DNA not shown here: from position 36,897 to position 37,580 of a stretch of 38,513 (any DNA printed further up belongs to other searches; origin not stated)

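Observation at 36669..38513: GC-rich M23 peptidase fused to four tandem about 120-aa Cys-containing domains of unrecognised family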

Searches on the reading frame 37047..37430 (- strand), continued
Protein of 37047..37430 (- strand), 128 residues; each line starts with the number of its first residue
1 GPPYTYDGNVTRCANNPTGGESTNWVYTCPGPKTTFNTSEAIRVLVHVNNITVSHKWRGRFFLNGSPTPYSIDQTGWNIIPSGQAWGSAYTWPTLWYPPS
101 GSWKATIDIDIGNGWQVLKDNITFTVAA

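Call 54: search_protein_families(library=pfam, alignment_id=A3, max_evalue=0.001)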
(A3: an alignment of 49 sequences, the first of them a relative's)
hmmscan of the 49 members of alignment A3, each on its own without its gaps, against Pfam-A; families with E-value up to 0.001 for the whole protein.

A. member 1, P0031 (793 aa): 1 family
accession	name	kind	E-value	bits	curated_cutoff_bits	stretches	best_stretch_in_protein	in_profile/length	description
PF01551.29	Peptidase_M23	-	4.1e-09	37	28.7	0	185-237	35-90/96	Peptidase family M23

B. families by the number of members that match (of 49 scanned): 9 families
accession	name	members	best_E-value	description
PF01551.29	Peptidase_M23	29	4.4e-26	Peptidase family M23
PF00089.32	Trypsin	2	2.3e-16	Trypsin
PF13529.12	Peptidase_C39_2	1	2e-10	Peptidase_C39 like family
PF11617.13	Cu-binding_MopE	1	4.6e-08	Putative metal-binding motif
PF13365.12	Trypsin_2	1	5.8e-07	Trypsin-like peptidase domain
PF01400.30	Astacin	1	2.8e-06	Astacin (Peptidase family M12A)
PF00413.30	Peptidase_M10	1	5.4e-05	Matrixin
PF04338.18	DUF481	1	0.00075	Protein of unknown function, DUF481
PF00041.27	fn3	1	0.00088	Fibronectin type III domain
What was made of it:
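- It is fused to several unrelated hydrolase classes (call 54), which is typical behaviour for a substrate-binding module.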

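Call 79: list_cluster_members(proteins=[P0033, P0037, P0039, P0040, P0042, P0045, P0050, P0052, P0060, P0077])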
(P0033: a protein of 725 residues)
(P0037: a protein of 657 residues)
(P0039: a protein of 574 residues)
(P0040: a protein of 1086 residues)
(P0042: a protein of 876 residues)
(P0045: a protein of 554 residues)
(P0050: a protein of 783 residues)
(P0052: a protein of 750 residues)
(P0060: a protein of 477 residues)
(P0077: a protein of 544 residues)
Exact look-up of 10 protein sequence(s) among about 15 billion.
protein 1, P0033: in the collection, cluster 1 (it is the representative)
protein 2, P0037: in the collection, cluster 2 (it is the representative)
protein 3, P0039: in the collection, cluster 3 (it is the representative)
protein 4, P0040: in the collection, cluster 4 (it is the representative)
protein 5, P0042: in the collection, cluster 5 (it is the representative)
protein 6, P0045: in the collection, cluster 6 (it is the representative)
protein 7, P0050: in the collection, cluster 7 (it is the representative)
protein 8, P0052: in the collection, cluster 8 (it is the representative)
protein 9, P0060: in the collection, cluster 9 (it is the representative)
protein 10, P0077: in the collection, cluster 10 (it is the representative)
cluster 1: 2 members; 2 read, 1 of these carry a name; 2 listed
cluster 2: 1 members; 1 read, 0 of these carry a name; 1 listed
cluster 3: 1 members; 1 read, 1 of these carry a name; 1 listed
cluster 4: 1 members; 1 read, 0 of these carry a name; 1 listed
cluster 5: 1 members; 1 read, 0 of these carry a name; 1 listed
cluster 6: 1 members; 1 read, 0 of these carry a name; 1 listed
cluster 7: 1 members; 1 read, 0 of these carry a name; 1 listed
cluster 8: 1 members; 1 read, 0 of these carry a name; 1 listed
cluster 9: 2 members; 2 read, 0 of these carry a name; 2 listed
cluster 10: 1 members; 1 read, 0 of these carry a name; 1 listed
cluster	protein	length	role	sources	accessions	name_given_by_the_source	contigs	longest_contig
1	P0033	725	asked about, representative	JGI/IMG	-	hypothetical protein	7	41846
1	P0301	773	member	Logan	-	-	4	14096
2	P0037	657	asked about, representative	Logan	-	-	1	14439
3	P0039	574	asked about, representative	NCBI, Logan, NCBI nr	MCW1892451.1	MAG: M23 family metallopeptidase [Candidatus Uhrbacteria bacterium] | M23 family metallopeptidase [Candidatus Uhrbacteria bacterium]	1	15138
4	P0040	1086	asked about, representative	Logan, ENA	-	-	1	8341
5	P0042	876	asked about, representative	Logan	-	-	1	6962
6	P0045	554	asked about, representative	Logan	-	-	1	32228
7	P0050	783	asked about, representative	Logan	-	-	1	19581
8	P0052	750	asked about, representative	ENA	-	-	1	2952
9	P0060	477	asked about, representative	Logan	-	-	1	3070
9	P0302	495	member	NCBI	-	-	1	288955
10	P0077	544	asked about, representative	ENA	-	-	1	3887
